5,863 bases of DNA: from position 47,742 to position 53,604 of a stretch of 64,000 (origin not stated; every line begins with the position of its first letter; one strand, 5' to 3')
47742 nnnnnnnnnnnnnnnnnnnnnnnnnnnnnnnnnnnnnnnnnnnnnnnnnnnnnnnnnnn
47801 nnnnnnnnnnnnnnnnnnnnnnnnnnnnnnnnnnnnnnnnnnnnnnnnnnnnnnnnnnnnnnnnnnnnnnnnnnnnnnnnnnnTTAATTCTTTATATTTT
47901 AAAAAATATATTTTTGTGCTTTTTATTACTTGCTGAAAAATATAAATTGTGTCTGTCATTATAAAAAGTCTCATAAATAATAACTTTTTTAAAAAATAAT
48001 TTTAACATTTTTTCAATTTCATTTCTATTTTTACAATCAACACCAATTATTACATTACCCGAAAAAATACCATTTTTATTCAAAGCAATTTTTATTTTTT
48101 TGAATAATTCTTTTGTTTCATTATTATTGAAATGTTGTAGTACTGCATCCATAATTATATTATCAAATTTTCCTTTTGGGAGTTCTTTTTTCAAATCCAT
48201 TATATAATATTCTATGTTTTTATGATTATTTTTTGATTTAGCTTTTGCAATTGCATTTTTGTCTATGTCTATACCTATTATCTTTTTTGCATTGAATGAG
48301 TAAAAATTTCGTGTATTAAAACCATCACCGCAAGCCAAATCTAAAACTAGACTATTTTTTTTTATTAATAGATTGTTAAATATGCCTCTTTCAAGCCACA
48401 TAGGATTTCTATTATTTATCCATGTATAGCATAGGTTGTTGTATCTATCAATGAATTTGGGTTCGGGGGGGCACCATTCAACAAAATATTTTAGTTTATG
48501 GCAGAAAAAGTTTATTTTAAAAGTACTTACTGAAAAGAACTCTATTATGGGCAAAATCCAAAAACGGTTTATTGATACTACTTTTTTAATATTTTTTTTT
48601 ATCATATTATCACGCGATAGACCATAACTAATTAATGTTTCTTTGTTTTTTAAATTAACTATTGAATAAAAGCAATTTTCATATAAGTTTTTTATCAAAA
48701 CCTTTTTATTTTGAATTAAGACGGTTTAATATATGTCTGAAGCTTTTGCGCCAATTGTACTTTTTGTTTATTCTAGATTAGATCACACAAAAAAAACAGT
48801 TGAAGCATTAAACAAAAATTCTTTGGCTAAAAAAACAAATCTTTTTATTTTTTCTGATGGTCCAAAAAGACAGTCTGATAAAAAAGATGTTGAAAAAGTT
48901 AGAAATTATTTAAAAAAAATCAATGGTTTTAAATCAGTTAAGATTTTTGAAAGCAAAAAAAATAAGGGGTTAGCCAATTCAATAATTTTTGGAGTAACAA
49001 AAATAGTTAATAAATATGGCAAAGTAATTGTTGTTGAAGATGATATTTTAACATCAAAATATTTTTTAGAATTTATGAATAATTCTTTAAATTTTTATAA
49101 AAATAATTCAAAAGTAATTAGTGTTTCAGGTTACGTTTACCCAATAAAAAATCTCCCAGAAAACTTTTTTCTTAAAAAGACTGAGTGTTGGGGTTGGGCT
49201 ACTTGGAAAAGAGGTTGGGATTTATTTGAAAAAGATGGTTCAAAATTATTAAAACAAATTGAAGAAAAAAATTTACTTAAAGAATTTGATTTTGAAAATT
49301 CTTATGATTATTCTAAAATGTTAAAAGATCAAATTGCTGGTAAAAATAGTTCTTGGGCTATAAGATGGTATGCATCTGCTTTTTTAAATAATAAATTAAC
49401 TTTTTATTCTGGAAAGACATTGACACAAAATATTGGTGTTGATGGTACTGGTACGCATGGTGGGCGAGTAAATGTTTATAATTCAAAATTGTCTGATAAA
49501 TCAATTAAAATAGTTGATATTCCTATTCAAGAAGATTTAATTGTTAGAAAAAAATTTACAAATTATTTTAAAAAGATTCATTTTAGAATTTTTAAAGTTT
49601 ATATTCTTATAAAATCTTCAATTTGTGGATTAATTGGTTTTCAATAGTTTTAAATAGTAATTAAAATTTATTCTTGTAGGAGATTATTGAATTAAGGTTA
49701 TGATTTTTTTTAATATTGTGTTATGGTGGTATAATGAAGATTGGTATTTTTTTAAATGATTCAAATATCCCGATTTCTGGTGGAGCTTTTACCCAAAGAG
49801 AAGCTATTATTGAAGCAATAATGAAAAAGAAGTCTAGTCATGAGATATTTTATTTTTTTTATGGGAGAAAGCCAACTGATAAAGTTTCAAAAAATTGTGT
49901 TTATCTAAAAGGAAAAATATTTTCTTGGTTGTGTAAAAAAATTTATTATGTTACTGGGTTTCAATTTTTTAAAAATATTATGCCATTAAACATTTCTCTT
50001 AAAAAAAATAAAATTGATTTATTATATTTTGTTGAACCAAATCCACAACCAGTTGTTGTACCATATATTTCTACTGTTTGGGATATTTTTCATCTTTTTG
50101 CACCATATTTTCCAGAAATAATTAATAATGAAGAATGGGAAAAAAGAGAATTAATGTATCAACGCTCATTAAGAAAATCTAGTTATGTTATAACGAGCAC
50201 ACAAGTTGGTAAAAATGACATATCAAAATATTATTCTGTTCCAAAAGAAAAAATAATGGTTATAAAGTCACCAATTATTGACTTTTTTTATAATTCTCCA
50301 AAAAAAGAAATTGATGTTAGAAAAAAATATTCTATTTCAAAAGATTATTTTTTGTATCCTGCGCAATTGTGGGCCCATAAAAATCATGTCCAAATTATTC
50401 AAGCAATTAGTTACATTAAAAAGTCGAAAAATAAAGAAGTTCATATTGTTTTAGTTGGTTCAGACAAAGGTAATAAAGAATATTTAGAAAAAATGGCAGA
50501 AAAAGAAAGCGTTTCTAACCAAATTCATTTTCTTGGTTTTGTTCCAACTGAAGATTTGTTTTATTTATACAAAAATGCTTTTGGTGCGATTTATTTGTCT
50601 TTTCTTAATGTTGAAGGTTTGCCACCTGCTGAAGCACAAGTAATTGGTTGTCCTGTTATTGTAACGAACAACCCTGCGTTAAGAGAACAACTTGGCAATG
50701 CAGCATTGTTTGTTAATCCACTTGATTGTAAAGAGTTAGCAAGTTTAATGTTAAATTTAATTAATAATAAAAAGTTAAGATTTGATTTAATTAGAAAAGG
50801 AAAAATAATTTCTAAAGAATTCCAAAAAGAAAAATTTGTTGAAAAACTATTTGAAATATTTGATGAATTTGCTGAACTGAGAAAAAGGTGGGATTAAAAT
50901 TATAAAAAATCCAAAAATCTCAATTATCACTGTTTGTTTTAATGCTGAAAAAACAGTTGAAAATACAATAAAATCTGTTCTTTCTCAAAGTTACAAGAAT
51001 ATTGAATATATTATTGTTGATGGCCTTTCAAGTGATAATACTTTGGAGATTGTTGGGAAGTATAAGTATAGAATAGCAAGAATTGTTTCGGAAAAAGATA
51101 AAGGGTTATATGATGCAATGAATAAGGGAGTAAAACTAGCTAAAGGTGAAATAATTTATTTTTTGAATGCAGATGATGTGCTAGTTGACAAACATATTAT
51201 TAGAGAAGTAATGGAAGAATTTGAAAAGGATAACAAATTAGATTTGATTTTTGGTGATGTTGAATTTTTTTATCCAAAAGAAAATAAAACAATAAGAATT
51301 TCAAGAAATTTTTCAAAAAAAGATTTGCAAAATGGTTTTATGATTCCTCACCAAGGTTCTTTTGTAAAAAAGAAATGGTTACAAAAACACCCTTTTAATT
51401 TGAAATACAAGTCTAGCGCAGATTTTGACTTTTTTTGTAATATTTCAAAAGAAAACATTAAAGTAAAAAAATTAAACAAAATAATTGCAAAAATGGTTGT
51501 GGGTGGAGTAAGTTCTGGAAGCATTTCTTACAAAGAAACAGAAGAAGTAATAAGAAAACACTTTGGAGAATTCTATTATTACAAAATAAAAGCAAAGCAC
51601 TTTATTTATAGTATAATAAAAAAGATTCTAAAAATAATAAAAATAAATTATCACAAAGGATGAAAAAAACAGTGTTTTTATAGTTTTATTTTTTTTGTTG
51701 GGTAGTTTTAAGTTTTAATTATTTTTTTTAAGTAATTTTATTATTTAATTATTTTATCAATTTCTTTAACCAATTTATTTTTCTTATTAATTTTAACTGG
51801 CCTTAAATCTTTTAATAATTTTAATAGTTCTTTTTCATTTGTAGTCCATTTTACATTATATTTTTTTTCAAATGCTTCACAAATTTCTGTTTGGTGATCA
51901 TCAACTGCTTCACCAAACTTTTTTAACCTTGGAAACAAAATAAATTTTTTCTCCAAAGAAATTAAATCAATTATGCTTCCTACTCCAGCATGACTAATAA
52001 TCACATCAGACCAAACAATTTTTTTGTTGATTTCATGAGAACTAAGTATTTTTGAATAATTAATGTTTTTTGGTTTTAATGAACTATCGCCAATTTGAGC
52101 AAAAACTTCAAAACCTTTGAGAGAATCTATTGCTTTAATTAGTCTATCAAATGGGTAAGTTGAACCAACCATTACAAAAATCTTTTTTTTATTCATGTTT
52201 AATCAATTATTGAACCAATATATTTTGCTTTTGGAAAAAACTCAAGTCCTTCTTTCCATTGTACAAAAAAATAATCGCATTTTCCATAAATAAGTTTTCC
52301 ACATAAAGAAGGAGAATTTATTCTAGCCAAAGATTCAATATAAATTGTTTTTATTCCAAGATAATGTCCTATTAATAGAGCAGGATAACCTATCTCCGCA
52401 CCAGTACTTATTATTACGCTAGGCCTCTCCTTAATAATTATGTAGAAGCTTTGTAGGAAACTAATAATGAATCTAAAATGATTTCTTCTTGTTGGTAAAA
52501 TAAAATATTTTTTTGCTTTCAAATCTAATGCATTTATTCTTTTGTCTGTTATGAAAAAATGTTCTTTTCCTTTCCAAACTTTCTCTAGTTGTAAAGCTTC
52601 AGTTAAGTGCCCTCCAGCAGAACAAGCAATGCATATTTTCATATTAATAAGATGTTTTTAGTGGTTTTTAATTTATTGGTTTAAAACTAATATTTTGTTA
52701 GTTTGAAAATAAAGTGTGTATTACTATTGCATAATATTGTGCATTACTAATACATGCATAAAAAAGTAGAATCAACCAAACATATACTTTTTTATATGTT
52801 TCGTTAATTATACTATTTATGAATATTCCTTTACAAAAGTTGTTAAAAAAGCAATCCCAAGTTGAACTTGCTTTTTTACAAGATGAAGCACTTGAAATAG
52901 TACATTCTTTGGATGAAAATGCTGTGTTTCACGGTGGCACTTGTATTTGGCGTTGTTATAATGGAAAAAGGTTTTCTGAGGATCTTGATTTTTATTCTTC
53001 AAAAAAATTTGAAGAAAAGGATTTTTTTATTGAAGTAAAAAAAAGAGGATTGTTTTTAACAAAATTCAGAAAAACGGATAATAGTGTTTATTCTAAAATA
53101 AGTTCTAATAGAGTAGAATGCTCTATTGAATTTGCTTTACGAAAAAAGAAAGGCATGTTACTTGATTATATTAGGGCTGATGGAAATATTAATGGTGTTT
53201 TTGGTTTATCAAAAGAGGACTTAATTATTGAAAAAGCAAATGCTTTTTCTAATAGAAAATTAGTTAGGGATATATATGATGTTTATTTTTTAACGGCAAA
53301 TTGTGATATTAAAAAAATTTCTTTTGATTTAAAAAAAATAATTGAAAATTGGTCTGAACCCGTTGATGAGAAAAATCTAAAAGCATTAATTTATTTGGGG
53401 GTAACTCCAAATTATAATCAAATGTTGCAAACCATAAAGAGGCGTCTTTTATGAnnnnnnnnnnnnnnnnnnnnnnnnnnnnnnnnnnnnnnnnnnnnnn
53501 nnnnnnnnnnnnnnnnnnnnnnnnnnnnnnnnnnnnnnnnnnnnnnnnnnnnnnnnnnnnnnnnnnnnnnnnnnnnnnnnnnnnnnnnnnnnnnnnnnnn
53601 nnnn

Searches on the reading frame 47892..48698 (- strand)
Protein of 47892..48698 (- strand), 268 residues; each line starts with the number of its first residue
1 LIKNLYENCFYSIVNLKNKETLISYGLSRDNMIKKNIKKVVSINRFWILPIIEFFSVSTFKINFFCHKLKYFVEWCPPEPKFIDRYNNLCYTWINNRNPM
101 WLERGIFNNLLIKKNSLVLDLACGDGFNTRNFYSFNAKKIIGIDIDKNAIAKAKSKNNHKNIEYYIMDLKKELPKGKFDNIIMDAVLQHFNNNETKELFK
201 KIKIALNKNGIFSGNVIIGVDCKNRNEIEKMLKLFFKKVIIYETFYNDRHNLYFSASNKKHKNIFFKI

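Call 5: search_protein_families(library=ncbifam, proteins=[window:47892-48698:-])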
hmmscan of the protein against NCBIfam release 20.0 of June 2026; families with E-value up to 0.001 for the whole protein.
window:47892-48698:- (268 aa): 25 families
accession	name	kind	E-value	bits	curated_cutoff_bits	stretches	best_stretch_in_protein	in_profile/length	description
TIGR02072.1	BioC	equivalog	9.4e-10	38.7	184.95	1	114-213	34-131/244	malonyl-ACP O-methyltransferase BioC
NF043040.1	corrin_prot_MT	hypoth_equivalog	1.1e-08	34.7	180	1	112-242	39-171/216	corrinoid protein-associated methyltransferase CpaM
NF011529.0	PRK14968.1-3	equivalog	2.5e-08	33.6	162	1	107-206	27-125/198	putative methyltransferase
NF002463.0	PRK01683.1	equivalog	2.9e-08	33.7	297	1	111-212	28-126/258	trans-aconitate 2-methyltransferase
TIGR02021.1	BchM-ChlM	equivalog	4.3e-07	29.6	158.9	1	115-213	55-154/218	magnesium protoporphyrin IX methyltransferase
NF008686.0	PRK11705.1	equivalog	6.8e-07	28.7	400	1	106-213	159-264/383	cyclopropane fatty acyl phospholipid synthase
TIGR02081.1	metW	equivalog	9.5e-07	28.5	189.5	1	111-194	10-92/194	methionine biosynthesis protein MetW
NF045667.1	MTase_DVU1556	equivalog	1.4e-06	27.9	155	1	112-211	20-116/213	DVU_1556 family methyltransferase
TIGR00479.1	rumA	equivalog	2.4e-06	26.7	183.55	1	109-187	288-368/432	23S rRNA (uracil(1939)-C(5))-methyltransferase RlmD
TIGR01934.1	MenG_MenH_UbiE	subfamily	2.8e-06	26.8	158.35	1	106-240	31-164/223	ubiquinone/menaquinone biosynthesis methyltransferase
NF008300.0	PRK11088.1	equivalog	7.7e-06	25.6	303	1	110-203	81-172/272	23S rRNA (guanine(745)-N(1))-methyltransferase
NF008992.0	PRK12335.1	equivalog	9.6e-06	24.9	303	1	106-221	114-228/289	SAM-dependent methyltransferase TehB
NF004851.0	PRK06202.1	equivalog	1.3e-05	24.7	243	1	114-203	60-155/237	hypothetical protein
TIGR00406.1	prmA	equivalog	1.4e-05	24.7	183.15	1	111-212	156-255/288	50S ribosomal protein L11 methyltransferase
NF000466.2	16S_rRNA_Rmt_gen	equivalog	2.6e-05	23.7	250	1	112-191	105-186/254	Rmt family 16S rRNA (guanine(1405)-N(7))-methyltransferase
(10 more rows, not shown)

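Call 6: search_protein_families(library=pfam, proteins=[window:47892-48698:-])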
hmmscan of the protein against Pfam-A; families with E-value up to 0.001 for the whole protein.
window:47892-48698:- (268 aa): 14 families
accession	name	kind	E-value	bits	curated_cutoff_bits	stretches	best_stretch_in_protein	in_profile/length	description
PF13649.12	Methyltransf_25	-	1e-15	58.6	27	1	118-210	1-97/97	Methyltransferase domain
PF08241.18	Methyltransf_11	-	6.2e-14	52.8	21.2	1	119-212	1-93/95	Methyltransferase domain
PF13847.12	Methyltransf_31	-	1e-13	51.7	27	1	112-213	1-108/145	Methyltransferase domain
PF08242.18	Methyltransf_12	-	8e-11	43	30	1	119-212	1-98/98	Methyltransferase domain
PF13489.12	Methyltransf_23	-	1.9e-09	37.9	27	1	112-230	20-131/164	Methyltransferase domain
PF05175.20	MTS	-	2.7e-07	30.8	23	1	113-212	30-136/170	Methyltransferase small domain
PF06325.19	PrmA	-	4e-07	30.3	22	1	111-213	158-257/296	Ribosomal protein L11 methyltransferase (PrmA)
PF02353.26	CMAS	-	5.4e-06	26.4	27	1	106-233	54-183/273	Mycolic acid cyclopropane synthetase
PF03848.20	TehB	-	0.00015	21.7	20.4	1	112-210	28-128/193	Tellurite resistance protein TehB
PF00891.24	Methyltransf_2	-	0.00029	20.7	22.3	1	118-211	66-161/210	O-methyltransferase domain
PF01728.25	FtsJ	-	0.00031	21.1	24.1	1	111-244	18-164/181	FtsJ-like methyltransferase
PF05401.17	NodS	-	0.00055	20.3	24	1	117-194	46-123/201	Nodulation protein S (NodS)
PF05891.18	Methyltransf_PK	-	0.0006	19.9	27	1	113-212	54-157/218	AdoMet dependent proline di-methyltransferase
PF07021.18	MetW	-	0.00086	19.4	21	0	111-193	10-91/193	Methionine biosynthesis protein MetW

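Call 29: search_solved_structures(query=window:47892-48698:-, max_evalue=0.001)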
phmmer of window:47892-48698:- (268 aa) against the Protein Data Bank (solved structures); distinct sequences matched with E-value up to 0.001: 18.
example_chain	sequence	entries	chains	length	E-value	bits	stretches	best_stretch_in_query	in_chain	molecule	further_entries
5jdy_A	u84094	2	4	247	1.2e-09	41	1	106-210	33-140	Methyl transferase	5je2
5jdz_A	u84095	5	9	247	1.2e-09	41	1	106-210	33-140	Methyl transferase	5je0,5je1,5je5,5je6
5je3_A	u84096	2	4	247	1.3e-09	41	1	106-210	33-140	Methyl transferase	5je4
8rdl_A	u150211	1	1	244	2.8e-09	39.9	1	113-206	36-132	ToxA protein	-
1ve3_A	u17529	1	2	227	5.7e-09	38.8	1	112-212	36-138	hypothetical protein PH0226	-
4iv8_A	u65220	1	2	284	3.4e-08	36.3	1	106-212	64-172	Phosphoethanolamine N-methyltransferase,putative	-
1wzn_A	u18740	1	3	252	5.8e-08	35.5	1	114-213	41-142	SAM-dependent methyltransferase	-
4mwz_A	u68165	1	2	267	2.2e-06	30.3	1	106-213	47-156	Phosphoethanolamine N-methyltransferase, putative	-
4iv0_A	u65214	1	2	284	2.4e-06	30.2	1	106-213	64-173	Phosphoethanolamine N-methyltransferase, putative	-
3l8d_A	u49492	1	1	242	2.7e-06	30.1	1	91-226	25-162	Methyltransferase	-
3ggd_A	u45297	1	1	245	1e-05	28.2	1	110-223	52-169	SAM-dependent methyltransferase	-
3bkw_A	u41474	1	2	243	1.6e-05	27.5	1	118-212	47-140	S-adenosylmethionine dependent methyltransferase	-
5wp5_A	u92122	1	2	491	8.6e-05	25.1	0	116-198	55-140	Phosphomethylethanolamine N-methyltransferase 2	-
3g5l_A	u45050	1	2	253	9.6e-05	25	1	116-214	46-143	Putative S-adenosylmethionine dependent methyltransferase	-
9fce_A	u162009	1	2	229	0.00023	23.7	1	118-213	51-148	SAM dependent methyltransferase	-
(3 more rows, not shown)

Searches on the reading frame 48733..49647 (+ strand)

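Call 5: search_protein_families(library=ncbifam, proteins=[window:48733-49647:+])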
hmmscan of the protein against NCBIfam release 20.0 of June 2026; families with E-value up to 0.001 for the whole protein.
window:48733-49647:+ (304 aa): 0 families

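Call 6: search_protein_families(library=pfam, proteins=[window:48733-49647:+])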
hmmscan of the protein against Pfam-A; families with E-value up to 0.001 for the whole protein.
window:48733-49647:+ (304 aa): 0 families

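Call 19: search_protein_families(library=ncbifam, proteins=[window:48733-49647:+], max_evalue=1)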
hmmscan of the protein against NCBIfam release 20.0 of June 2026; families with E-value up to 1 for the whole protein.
window:48733-49647:+ (304 aa): 2 families
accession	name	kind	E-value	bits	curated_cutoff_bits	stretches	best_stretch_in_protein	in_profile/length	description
TIGR01884.1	cas_HTH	subfamily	0.0033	16.8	60.2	1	18-74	9-66/202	CRISPR-associated CARF protein Csa3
NF041875.1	EPS_EpsD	equivalog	0.016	14.7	370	1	8-130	3-112/325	exopolysaccharide biosynthesis glycosyltransferase EpsD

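Call 71: search_protein_families(library=pfam, proteins=[window:48733-49647:+], max_evalue=0.1)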
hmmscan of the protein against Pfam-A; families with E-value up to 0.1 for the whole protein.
window:48733-49647:+ (304 aa): 3 families
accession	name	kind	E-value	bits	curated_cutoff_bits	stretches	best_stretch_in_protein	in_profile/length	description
PF00483.29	NTP_transferase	-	0.0011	19.1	21.2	1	19-137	21-139/245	Nucleotidyl transferase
PF03071.21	GNT-I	-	0.0027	17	25.4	1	4-134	93-231/434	GNT-I family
PF00535.33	Glycos_transf_2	-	0.016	15.6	23.3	1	8-113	2-97/168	Glycosyl transferase family 2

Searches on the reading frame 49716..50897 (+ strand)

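Call 5: search_protein_families(library=ncbifam, proteins=[window:49716-50897:+])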
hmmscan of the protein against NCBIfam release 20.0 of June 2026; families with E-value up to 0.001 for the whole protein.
window:49716-50897:+ (393 aa): 14 families
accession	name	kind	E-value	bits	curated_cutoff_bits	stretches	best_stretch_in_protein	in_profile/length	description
TIGR04157.1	glyco_rSAM_CFB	subfamily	2.6e-15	56.3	400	1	149-381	164-405/406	TIGR04157 family glycosyltransferase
NF041010.1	glycosy_Agl16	equivalog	2.8e-15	56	575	1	147-384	126-350/352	glycosylation protein Agl16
TIGR03449.1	mycothiol_MshA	equivalog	1.4e-13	50.5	462.5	1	138-384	148-402/406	D-inositol-3-phosphate glycosyltransferase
NF041876.1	EPS_EpsE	equivalog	2.1e-11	43.7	400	1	216-373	221-384/389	exopolysaccharide biosynthesis GT4 family glycosyltransferase EpsE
NF038255.1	exopoly_VpsD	equivalog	6.3e-10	38.5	300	1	160-383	159-377/381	VpsD family glycosyltransferase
NF038229.1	Glyco4_Geo_Pelo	equivalog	8.7e-10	38.1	400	1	142-384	97-335/338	GPMC system family 4 glycosyltransferase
NF038295.1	EPS_HpsP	equivalog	9.6e-10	38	550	1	160-357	159-358/388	hormogonium polysaccharide biosynthesis glycosyltransferase HpsP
NF050056.1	ProtGlycPglH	equivalog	1.5e-08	34.2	600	1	150-384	128-352/354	GalNAc-alpha-(1->4)-GalNAc-alpha-(1->3)-diNAcBac-PP-undecaprenol alpha-1,4-N-acetyl-D-galactosaminyltransferase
TIGR04047.1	MSMEG_0565_glyc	hypoth_equivalog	2.2e-08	33.6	259.85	1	201-371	184-360/373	MSMEG_0565 family glycosyltransferase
NF050063.1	ProtGlycPglJ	equivalog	3.4e-08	33.1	500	1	153-380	143-361/363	N-acetylgalactosamine-N,N'-diacetylbacillosaminyl-diphospho-undecaprenol 4-alpha-N-acetylgalactosaminyltransferase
NF046085.1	XrtY_assoc_Gly1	equivalog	2.2e-07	30.1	400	1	150-385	156-384/387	XrtY-associated glycosyltransferase XYAG1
NF049988.1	MGlcDAGSynMgs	equivalog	4e-07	29.7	400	1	199-386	201-388/398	alpha-monoglucosyldiacylglycerol synthase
TIGR04063.1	stp3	hypoth_equivalog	2e-05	23.7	442.05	1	150-286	153-288/397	TIGR04063 family PEP-CTERM/XrtA system glycosyltransferase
NF053513.1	Gtran_IagA_BgsA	equivalog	0.00012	21.2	460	1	152-384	103-330/333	LTA glycolipid anchor biosynthesis glycosyltransferase, IagA/BgsA family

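Call 6: search_protein_families(library=pfam, proteins=[window:49716-50897:+])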
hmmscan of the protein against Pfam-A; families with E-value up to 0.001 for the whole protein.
window:49716-50897:+ (393 aa): 3 families
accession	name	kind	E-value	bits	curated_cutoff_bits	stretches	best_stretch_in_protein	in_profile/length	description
PF00534.26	Glycos_transf_1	-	9.6e-27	94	26.4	1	208-363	14-170/172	Glycosyl transferases group 1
PF13692.12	Glyco_trans_1_4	-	3.9e-17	63.3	27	1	211-351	3-142/142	Glycosyl transferases group 1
PF13439.12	Glyco_transf_4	-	0.00037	21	28.5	1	86-185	59-164/170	Glycosyltransferase Family 4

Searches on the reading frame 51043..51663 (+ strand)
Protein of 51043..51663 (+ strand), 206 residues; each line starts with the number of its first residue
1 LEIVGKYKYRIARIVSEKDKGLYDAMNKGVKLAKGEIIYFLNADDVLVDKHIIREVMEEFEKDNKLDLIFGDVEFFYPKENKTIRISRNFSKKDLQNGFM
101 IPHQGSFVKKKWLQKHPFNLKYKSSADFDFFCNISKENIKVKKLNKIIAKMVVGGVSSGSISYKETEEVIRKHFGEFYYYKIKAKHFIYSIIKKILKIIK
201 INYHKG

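Call 5: search_protein_families(library=ncbifam, proteins=[window:51043-51663:+])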
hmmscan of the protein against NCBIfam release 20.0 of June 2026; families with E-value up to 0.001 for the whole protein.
window:51043-51663:+ (206 aa): 4 families
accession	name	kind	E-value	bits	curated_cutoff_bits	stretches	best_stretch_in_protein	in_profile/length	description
TIGR04009.1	wcaE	equivalog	2.5e-22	79.3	369.2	1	12-159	60-203/248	colanic acid biosynthesis glycosyltransferase WcaE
NF007482.0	PRK10073.1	equivalog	1.8e-06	27.2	423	1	3-86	52-135/334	glycosyltransferase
TIGR04283.1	glyco_like_mftF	equivalog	7.9e-05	22.3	182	1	21-137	59-172/221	TIGR04283 family arsenosugar biosynthesis glycosyltransferase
NF047683.1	TeichurnBiosyTuaG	equivalog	0.00032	20.4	400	1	6-164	58-213/252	teichuronic acid biosynthesis protein TuaG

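Call 6: search_protein_families(library=pfam, proteins=[window:51043-51663:+])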
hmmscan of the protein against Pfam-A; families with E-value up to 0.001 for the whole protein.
window:51043-51663:+ (206 aa): 1 family
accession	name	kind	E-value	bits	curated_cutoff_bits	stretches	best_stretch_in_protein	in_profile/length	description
PF00535.33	Glycos_transf_2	-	5e-10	40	23.3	1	5-89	46-140/168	Glycosyl transferase family 2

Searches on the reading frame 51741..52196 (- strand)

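Call 28: search_protein_families(library=pfam, proteins=[window:51741-52196:-])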
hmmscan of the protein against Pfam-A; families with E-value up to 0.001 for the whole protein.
window:51741-52196:- (151 aa): 1 family
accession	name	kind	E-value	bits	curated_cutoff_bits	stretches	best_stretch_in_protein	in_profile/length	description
PF04101.22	Glyco_tran_28_C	-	2.4e-14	54.2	22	1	6-135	2-144/166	Glycosyltransferase family 28 C-terminal domain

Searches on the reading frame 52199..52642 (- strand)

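Call 28: search_protein_families(library=pfam, proteins=[window:52199-52642:-])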
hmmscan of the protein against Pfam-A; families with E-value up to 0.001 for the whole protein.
window:52199-52642:- (147 aa): 1 family
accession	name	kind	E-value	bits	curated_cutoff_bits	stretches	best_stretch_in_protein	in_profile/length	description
PF08660.17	Alg14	-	2.5e-17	63.8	27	1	56-144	76-170/171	Oligosaccharide biosynthesis protein Alg14 like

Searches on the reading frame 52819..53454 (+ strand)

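Call 28: search_protein_families(library=pfam, proteins=[window:52819-53454:+])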
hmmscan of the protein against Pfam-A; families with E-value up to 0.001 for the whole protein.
window:52819-53454:+ (211 aa): 1 family
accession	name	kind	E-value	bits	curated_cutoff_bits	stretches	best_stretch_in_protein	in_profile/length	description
PF08843.17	AbiEii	-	1.1e-13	52.1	22.5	1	30-164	10-173/238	Nucleotidyl transferase AbiEii toxin, Type IV TA system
